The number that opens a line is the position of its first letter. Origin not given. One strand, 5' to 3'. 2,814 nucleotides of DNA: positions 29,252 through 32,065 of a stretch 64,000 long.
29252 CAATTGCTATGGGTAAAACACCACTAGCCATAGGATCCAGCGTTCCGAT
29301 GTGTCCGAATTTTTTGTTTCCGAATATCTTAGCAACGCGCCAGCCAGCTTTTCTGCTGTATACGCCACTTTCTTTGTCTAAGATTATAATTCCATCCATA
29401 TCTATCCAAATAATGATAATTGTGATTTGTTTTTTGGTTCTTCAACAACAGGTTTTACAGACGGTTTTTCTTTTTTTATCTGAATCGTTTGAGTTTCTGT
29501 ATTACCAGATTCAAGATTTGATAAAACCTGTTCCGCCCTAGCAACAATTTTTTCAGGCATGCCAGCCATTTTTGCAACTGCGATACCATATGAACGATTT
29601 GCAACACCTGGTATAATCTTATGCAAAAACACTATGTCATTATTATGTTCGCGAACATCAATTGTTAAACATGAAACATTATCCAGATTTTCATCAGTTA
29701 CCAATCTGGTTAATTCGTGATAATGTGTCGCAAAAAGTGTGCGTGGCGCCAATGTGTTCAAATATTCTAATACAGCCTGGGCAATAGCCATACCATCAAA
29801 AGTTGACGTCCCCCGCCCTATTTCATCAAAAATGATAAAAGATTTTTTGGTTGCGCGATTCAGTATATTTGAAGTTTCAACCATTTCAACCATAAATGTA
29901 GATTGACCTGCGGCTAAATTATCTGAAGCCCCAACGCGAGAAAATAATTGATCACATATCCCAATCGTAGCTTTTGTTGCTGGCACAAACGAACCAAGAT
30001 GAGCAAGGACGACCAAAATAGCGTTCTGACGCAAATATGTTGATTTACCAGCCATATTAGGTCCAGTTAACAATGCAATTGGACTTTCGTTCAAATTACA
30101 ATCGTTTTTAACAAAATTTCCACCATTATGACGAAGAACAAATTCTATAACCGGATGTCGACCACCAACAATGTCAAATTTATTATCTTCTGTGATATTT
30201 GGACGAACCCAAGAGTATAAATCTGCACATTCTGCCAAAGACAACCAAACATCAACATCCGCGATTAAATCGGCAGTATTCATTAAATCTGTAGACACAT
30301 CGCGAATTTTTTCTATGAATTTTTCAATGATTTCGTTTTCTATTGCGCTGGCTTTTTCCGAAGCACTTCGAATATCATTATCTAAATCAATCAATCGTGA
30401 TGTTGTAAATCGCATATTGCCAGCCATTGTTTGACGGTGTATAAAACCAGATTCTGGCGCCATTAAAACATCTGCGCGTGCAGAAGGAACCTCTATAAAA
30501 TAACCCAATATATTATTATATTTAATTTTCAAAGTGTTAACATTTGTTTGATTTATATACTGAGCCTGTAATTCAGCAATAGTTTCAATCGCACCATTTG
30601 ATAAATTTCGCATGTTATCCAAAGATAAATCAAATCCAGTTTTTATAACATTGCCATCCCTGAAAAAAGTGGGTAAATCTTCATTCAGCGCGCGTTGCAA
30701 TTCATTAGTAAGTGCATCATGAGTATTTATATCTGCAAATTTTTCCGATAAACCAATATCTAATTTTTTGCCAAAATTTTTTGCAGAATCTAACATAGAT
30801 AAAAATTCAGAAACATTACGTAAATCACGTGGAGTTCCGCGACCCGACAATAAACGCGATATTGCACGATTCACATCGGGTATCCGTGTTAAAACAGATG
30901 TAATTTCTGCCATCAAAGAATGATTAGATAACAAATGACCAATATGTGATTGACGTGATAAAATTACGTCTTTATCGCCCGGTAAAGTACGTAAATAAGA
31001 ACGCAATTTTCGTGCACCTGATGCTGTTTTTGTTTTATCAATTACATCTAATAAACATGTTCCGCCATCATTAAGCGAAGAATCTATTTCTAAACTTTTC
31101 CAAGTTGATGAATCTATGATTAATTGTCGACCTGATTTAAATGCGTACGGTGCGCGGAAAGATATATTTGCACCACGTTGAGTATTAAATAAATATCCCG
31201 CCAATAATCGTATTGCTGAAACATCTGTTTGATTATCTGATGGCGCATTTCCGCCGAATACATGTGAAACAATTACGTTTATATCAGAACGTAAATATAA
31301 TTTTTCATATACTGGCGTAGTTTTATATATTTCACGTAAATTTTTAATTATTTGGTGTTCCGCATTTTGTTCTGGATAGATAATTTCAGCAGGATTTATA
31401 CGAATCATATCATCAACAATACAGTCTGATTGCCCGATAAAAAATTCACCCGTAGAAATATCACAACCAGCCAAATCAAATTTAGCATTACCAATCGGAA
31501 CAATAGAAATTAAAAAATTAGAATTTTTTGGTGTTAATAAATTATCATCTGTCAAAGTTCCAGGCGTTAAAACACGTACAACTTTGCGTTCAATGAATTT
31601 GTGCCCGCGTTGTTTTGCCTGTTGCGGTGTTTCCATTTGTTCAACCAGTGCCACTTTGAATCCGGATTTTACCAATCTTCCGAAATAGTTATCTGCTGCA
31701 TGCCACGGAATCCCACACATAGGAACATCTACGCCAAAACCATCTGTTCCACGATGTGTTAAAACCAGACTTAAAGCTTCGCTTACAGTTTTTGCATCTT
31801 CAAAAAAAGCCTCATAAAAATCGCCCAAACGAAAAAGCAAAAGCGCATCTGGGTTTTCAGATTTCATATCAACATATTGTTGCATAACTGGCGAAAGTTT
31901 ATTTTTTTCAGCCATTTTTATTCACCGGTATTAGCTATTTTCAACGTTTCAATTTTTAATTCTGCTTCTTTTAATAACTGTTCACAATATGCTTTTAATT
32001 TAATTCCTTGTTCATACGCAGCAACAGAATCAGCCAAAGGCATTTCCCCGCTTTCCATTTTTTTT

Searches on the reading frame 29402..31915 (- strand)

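Call 14: search_protein_families(library=ncbifam, proteins=[window:29402-31915:-])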
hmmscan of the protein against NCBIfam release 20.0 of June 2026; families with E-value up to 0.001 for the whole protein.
window:29402-31915:- (837 aa): 4 families
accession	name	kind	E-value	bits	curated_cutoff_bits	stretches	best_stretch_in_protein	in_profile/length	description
NF003810.1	PRK05399.1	equivalog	2e-258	860.2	480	1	8-802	2-793/793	DNA mismatch repair protein MutS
TIGR01070.1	mutS1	equivalog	1.9e-229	764.2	641.7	1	8-819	2-801/840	DNA mismatch repair protein MutS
NF052383.1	ATPase_KamC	equivalog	9.9e-61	206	300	1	297-737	14-433/508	lysine 5,6-aminomutase reactivase ATPase KamC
TIGR01069.2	mutS2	equivalog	2e-53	181.9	400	1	340-816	63-528/790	endonuclease MutS2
